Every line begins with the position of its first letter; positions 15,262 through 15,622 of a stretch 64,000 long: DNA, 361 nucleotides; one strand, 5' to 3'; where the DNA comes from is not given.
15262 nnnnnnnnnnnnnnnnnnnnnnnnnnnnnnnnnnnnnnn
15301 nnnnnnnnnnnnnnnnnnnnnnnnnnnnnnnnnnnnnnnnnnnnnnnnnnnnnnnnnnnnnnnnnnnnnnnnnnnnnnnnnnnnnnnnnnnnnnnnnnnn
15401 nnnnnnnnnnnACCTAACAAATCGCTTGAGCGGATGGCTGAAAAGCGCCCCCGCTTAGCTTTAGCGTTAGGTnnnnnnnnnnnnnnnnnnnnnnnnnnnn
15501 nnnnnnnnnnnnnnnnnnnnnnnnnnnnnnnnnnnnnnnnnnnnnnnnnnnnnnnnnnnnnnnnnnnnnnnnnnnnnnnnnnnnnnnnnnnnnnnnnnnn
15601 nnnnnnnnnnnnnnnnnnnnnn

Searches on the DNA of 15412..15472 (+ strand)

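Call 65: build_rna_model(alignment_id=A5, structure=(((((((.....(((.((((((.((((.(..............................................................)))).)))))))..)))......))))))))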
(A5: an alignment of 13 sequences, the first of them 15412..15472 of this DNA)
Model R1 built from alignment A5 (13 sequences, 121 columns); structure: as given.
model positions 104; base pairs 21; branch points 0; effective number of sequences 4.67; information 0.59 bits per position. Calibrated on 0.2 Mb of random sequence (short: E-values are rough).
structure used (alignment columns):
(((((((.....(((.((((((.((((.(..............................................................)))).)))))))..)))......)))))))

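Call 66: search_with_rna_model(model_id=R1, source=window, max_evalue=10, show_alignments=6)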
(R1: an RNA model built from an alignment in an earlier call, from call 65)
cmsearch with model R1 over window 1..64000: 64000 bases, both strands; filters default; matches with E-value up to 10: 1.
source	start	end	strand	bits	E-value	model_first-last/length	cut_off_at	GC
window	15412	15472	+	53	6.6e-12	1-104/104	no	0.52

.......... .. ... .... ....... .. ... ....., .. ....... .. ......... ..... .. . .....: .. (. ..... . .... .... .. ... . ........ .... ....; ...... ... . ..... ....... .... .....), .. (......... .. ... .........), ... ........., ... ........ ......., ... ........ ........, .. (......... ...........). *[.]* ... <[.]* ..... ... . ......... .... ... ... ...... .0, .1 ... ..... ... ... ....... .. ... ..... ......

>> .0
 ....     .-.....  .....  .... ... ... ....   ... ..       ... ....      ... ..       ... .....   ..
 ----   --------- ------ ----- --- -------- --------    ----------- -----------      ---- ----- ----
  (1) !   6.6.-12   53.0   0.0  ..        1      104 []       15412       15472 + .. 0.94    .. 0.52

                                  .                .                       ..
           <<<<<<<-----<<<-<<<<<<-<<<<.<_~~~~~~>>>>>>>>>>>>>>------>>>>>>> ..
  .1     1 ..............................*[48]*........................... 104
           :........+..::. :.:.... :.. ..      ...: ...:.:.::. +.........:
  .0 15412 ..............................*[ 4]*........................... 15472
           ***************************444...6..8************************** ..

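Call 68: search_with_rna_model(model_id=R1, sources=[L001, L003, L006, L012, L014, L015, L016, L017, L018, L019, L020, L021, L022, L023, L024, L025, L036, L039, L043, L046, L055, L063], max_evalue=1)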
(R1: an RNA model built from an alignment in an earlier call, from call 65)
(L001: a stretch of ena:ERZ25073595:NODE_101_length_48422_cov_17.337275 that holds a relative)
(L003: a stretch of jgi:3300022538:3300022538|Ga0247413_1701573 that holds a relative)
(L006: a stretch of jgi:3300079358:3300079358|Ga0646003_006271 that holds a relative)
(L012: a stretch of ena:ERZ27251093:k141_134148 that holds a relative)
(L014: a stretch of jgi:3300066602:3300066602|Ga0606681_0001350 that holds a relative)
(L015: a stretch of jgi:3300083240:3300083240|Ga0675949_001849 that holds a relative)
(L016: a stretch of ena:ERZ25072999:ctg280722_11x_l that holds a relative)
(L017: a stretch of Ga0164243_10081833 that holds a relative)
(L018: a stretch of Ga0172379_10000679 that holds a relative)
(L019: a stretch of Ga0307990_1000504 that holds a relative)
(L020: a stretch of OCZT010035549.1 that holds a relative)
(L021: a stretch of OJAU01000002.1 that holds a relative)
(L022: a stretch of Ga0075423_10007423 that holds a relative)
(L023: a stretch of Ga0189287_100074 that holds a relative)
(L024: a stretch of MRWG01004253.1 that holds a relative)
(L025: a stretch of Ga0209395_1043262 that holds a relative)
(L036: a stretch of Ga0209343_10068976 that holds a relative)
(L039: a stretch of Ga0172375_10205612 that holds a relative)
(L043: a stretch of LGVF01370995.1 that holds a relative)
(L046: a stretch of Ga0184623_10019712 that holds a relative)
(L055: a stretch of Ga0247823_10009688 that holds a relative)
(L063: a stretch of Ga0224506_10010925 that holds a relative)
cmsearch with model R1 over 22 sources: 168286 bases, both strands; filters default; matches with E-value up to 1: 21.
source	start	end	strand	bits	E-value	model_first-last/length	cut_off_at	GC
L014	8557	8660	+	106.4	3.5e-26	1-104/104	no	0.51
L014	4785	4886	+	98.7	4.7e-24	1-104/104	no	0.52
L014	5375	5477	+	97.1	1.3e-23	1-104/104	no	0.5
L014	7771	7872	+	96.5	1.9e-23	1-104/104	no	0.56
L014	8370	8471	+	92.9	1.9e-22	1-104/104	no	0.55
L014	5879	5980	+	89.9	1.2e-21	1-104/104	no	0.53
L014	6802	6903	+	88.1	3.9e-21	1-104/104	no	0.57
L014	3892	3994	+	83.8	5.9e-20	1-104/104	no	0.51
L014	4052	4158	+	71.8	1.2e-16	1-104/104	no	0.49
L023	4083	4187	+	45.9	1.5e-09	1-104/104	no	0.58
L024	1194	1298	+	45.9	1.5e-09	1-104/104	no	0.58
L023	623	707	+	39.7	8e-08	1-104/104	no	0.58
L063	362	484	+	35.9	8.9e-07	1-104/104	no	0.46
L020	26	107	+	33.5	4.2e-06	1-104/104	no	0.44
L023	4470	4557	+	32.9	6.1e-06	1-104/104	no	0.51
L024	1581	1668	+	32.9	6.1e-06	1-104/104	no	0.51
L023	1169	1255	+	25.6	0.00061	1-104/104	no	0.59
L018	4943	4990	+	24.6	0.0011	1-104/104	no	0.56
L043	973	1049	+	24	0.0017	1-89/104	3'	0.49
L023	3416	3499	+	18.7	0.047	1-104/104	no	0.56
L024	527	610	+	18.7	0.047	1-104/104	no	0.56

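Call 73: search_with_rna_model(model_id=R1, sources=[L097, L098, L099, L100, L101, L102, L103, L104, L105, L106, L107, L108, L109, L110, L111, L112, L113, L114, L115, L116, L117, L118], max_evalue=1)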
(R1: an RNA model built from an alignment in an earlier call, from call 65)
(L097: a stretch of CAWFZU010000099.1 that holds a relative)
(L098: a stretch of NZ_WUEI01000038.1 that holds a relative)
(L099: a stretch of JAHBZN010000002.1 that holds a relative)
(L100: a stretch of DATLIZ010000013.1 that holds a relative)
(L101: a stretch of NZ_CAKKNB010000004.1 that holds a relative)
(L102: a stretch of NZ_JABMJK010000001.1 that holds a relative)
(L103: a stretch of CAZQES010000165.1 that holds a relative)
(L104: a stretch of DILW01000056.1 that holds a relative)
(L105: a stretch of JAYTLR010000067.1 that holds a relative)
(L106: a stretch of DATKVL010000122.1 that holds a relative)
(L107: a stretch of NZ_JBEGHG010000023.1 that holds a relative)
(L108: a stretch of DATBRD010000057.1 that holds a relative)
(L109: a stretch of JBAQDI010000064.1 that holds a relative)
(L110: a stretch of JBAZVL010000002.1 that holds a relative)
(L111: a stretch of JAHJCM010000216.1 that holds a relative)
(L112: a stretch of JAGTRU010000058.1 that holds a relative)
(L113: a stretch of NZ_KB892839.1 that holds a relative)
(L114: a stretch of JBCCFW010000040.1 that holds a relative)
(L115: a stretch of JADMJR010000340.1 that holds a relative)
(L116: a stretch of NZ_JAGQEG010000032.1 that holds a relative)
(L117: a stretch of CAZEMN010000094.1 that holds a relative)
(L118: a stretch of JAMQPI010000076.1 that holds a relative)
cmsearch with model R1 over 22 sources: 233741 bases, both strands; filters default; matches with E-value up to 1: 24.
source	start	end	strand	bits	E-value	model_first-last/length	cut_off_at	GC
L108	6625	6714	+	48.1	5.3e-10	1-104/104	no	0.57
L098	6676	6763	+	42.8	1.6e-08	1-104/104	no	0.67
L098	5895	5993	+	38.7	2.2e-07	1-104/104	no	0.66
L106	3547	3614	+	38.1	3.1e-07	1-104/104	no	0.49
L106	968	1033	+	36.7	7.6e-07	1-104/104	no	0.52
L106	7404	7463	+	35.5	1.6e-06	1-104/104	no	0.43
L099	4324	4380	+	33.7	5e-06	1-104/104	no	0.68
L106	1665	1733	+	33.1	7.5e-06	1-104/104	no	0.62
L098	3840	3935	+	32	1.5e-05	1-104/104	no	0.71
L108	5922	5990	+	31.6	1.9e-05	1-104/104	no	0.59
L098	4842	4934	+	29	9.6e-05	1-104/104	no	0.62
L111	347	439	+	28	0.00019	1-104/104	no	0.63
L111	3077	3141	+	27.6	0.00024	1-104/104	no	0.55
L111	1168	1258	+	27.4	0.00028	1-104/104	no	0.52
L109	7621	7716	+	27.3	0.00028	1-104/104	no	0.6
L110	3868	3936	+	27.3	0.00028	1-104/104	no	0.59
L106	5975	6073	+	27.2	0.00032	1-104/104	no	0.63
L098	2522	2591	+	27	0.00035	1-104/104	no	0.66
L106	6497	6561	+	24.9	0.0013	1-104/104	no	0.65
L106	568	630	+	20.8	0.017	1-104/104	no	0.54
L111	1696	1782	+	19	0.057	1-104/104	no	0.63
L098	5424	5510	+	18.7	0.065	1-104/104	no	0.61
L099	5562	5642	+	16.8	0.23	1-104/104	no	0.62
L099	6622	6680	+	16.2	0.33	1-104/104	no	0.71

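Call 88: search_with_rna_model(model_id=R1, sources=[window, L014, L018, L020, L023, L043, L063, L098, L099, L106, L108, L109, L110, L111, L029, L030, L035, L089], max_evalue=0.001, make_alignment=true)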
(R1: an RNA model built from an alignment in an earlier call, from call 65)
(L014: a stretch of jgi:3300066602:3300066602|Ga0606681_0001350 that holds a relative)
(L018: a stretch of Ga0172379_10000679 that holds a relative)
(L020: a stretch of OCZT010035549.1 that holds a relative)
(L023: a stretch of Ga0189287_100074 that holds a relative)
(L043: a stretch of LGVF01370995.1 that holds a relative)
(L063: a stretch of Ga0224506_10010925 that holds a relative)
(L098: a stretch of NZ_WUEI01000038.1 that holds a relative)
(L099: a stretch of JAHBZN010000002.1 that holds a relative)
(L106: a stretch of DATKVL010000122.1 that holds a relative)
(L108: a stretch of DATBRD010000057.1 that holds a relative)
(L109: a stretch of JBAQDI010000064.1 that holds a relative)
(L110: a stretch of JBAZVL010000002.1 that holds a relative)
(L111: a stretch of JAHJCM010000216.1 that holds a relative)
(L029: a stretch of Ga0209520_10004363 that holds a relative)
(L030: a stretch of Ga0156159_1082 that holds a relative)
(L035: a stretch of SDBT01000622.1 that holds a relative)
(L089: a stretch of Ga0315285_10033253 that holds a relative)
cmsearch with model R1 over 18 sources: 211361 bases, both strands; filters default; matches with E-value up to 0.001: 39.
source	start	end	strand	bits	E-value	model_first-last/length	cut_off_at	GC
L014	8557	8660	+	106.4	4.4e-26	1-104/104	no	0.51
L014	4785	4886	+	98.7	5.9e-24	1-104/104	no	0.52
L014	5375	5477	+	97.1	1.6e-23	1-104/104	no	0.5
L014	7771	7872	+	96.5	2.3e-23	1-104/104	no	0.56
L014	8370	8471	+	92.9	2.4e-22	1-104/104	no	0.55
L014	5879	5980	+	89.9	1.5e-21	1-104/104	no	0.53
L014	6802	6903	+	88.1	4.9e-21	1-104/104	no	0.57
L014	3892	3994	+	83.8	7.4e-20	1-104/104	no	0.51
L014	4052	4158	+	71.8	1.5e-16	1-104/104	no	0.49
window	15412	15472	+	53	2.2e-11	1-104/104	no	0.52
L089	2177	2284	+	48.3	4.3e-10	1-104/104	no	0.51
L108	6625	6714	+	48.1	4.8e-10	1-104/104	no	0.57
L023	4083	4187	+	45.9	1.9e-09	1-104/104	no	0.58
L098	6676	6763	+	42.8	1.4e-08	1-104/104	no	0.67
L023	623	707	+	39.7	1e-07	1-104/104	no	0.58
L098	5895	5993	+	38.7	2e-07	1-104/104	no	0.66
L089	82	139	+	38.3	2.4e-07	1-104/104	no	0.52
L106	3547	3614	+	38.1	2.8e-07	1-104/104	no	0.49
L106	968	1033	+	36.7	6.9e-07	1-104/104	no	0.52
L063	362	484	+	35.9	1.1e-06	1-104/104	no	0.46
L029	2943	3029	+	35.7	1.3e-06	1-104/104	no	0.57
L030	6359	6445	+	35.7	1.3e-06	1-104/104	no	0.57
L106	7404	7463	+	35.5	1.4e-06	1-104/104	no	0.43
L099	4324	4380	+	33.7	4.5e-06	1-104/104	no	0.68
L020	26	107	+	33.5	5.3e-06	1-104/104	no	0.44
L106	1665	1733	+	33.1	6.8e-06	1-104/104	no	0.62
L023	4470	4557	+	32.9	7.6e-06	1-104/104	no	0.51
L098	3840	3935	+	32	1.3e-05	1-104/104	no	0.71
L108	5922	5990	+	31.6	1.8e-05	1-104/104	no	0.59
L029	6123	6210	+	31.4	2e-05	1-104/104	no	0.55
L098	4842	4934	+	29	8.7e-05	1-104/104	no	0.62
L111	347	439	+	28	0.00017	1-104/104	no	0.63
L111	3077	3141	+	27.6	0.00022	1-104/104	no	0.55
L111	1168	1258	+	27.4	0.00025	1-104/104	no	0.52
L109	7621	7716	+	27.3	0.00026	1-104/104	no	0.6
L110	3868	3936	+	27.3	0.00026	1-104/104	no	0.59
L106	5975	6073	+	27.2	0.00029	1-104/104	no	0.63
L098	2522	2591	+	27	0.00031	1-104/104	no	0.66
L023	1169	1255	+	25.6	0.00076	1-104/104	no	0.59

Alignment A7: 39 matches aligned to the model, 159 columns, each read 5' to 3' on its own strand. Consensus structure (alignment columns), stored with it:
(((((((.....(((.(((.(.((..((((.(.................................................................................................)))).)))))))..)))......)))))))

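Call 89: build_rna_model(alignment_id=A7)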
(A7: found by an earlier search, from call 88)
Model R2 built from alignment A7 (39 sequences, 159 columns); structure: stored with the alignment.
model positions 76; base pairs 21; branch points 0; effective number of sequences 12.95; information 0.744 bits per position. Calibrated on 0.2 Mb of random sequence (short: E-values are rough).
structure used (alignment columns):
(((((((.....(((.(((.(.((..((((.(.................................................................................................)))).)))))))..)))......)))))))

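Call 92: search_with_rna_model(model_id=R2, sources=[window, L001, L003, L006, L012, L015, L016, L017, L018, L019, L020, L021, L022, L023, L025, L036, L039, L043, L046, L055, L063, L097, L098, L099, L100, L101, L102, L103, L104, L105, L106, L107, L108, L109, L110, L111, L112, L113, L114, L115, L116, L117, L118], max_evalue=0.01)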
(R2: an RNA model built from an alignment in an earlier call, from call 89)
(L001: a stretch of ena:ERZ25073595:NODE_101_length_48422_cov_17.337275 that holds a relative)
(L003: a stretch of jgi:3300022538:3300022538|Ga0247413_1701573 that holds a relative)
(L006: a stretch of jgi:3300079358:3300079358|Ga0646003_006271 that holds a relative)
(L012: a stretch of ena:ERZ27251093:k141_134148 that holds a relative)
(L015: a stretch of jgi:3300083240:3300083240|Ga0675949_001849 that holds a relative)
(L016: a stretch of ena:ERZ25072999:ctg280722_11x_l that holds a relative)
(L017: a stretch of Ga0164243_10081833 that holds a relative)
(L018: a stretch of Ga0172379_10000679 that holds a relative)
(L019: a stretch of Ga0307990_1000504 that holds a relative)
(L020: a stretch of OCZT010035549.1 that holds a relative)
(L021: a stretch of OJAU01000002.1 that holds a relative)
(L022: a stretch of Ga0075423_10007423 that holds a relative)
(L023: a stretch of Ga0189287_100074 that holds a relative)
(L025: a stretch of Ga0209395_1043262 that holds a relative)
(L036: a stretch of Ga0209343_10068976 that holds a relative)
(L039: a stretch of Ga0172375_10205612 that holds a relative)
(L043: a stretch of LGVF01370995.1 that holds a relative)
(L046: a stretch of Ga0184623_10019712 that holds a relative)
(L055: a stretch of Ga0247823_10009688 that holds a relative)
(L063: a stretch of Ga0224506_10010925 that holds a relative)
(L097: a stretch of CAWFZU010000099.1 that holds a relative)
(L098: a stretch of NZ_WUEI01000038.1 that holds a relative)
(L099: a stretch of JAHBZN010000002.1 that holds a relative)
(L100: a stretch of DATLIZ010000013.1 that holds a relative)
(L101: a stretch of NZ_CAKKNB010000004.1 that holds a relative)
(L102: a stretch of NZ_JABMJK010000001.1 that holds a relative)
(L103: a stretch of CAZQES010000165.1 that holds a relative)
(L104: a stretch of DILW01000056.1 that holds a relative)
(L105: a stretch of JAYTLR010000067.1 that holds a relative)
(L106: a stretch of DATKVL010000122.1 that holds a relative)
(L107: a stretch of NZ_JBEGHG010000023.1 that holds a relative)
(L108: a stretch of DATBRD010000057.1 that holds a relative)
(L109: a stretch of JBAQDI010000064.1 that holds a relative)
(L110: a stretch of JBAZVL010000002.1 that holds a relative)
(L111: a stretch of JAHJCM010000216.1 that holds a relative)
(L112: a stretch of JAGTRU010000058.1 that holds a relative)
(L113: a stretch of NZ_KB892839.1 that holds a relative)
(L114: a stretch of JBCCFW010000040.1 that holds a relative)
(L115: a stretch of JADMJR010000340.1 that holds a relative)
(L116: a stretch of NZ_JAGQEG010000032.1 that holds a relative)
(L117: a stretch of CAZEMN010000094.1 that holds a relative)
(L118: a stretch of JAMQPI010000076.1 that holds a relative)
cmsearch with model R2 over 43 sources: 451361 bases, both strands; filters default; matches with E-value up to 0.01: 43.
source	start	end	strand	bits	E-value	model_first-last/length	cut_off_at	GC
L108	6625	6714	+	65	3.5e-12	1-76/76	no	0.57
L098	5895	5993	+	62.4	1.5e-11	1-76/76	no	0.66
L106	5975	6073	+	60.8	3.6e-11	1-76/76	no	0.63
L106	968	1033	+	60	5.4e-11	1-76/76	no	0.52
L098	4842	4934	+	59.9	5.8e-11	1-76/76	no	0.62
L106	1665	1733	+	58.3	1.4e-10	1-76/76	no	0.62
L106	3547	3614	+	57.7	2e-10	1-76/76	no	0.49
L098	3840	3935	+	55.9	5.1e-10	1-76/76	no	0.71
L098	6676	6763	+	55.6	6.1e-10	1-76/76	no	0.67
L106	7404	7463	+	54.8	9.6e-10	1-76/76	no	0.43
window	15412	15472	+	54.1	1.4e-09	1-76/76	no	0.52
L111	347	439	+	54.1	1.4e-09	1-76/76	no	0.63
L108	5922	5990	+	53.2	2.2e-09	1-76/76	no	0.59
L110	3868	3936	+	52.5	3.4e-09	1-76/76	no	0.59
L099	4324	4380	+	51.6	5.4e-09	1-76/76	no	0.68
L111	3077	3141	+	50.4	1e-08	1-76/76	no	0.55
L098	3377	3445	+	50.4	1.1e-08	1-76/76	no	0.64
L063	362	484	+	49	2.3e-08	1-76/76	no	0.46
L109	7621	7716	+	46.7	7.9e-08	1-76/76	no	0.6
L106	568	630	+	46.7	8e-08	1-76/76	no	0.54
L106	6497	6561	+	45.2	1.8e-07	1-76/76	no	0.65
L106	2922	2984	+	42.6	7.4e-07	1-76/76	no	0.62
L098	2522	2591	+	42.4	8.2e-07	1-76/76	no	0.66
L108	5370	5447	+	40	3.1e-06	1-76/76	no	0.68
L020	26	107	+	39.7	3.6e-06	1-76/76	no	0.44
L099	4787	4846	+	38.2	8.3e-06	1-76/76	no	0.58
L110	5690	5752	+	38.1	8.9e-06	1-76/76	no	0.6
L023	623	707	+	37.2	1.4e-05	1-76/76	no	0.58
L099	5907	5990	+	37.1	1.5e-05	1-76/76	no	0.71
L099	6622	6680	+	36.7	1.8e-05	1-76/76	no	0.71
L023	4470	4557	+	36.6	2e-05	1-76/76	no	0.51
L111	1168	1258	+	35.9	2.9e-05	1-76/76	no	0.52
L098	4321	4410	+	34.5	6.3e-05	1-76/76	no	0.62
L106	56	142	+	34.2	7.4e-05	1-76/76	no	0.61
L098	5424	5510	+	32.7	0.00017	1-76/76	no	0.61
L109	8481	8544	+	32.2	0.00022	1-76/76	no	0.56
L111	1696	1782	+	31.8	0.00028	1-76/76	no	0.63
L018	4943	4990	+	31.8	0.00028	1-76/76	no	0.56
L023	4083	4187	+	30.6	0.00053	1-76/76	no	0.58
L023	1169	1255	+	29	0.0013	1-76/76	no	0.59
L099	5562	5642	+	27.8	0.0024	1-76/76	no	0.62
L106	4820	4882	+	26.9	0.0039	1-76/76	no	0.57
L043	973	1049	+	25.9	0.0067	1-61/76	3'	0.49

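Call 105: search_with_rna_model(model_id=R2, sources=[L119, L121], filters=off, max_evalue=1)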
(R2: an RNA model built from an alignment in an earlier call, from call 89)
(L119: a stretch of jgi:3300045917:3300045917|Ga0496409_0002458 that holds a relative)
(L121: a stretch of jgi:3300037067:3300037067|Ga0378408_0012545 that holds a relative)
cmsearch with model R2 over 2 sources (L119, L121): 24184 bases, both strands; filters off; matches with E-value up to 1: 3.
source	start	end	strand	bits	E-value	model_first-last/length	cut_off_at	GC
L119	11387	11448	+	39.5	2.2e-07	1-76/76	no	0.44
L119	11970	12095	+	36.9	9.2e-07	1-76/76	no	0.45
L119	13117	13178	+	17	0.047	1-76/76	no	0.63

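Call 113: search_with_rna_model(model_id=R2, source=L006, filters=off, max_evalue=5, show_alignments=3)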
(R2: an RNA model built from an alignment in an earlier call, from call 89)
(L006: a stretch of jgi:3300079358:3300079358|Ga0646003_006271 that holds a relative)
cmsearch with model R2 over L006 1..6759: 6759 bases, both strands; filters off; matches with E-value up to 5: 4.
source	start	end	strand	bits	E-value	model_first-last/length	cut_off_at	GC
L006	5947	6009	+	8.8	1.2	1-76/76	no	0.46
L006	4541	4584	-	7.8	2.1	1-76/76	no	0.32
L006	4100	4205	+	7.1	3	1-76/76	no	0.55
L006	551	574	-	6.8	3.6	1-76/76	no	0.62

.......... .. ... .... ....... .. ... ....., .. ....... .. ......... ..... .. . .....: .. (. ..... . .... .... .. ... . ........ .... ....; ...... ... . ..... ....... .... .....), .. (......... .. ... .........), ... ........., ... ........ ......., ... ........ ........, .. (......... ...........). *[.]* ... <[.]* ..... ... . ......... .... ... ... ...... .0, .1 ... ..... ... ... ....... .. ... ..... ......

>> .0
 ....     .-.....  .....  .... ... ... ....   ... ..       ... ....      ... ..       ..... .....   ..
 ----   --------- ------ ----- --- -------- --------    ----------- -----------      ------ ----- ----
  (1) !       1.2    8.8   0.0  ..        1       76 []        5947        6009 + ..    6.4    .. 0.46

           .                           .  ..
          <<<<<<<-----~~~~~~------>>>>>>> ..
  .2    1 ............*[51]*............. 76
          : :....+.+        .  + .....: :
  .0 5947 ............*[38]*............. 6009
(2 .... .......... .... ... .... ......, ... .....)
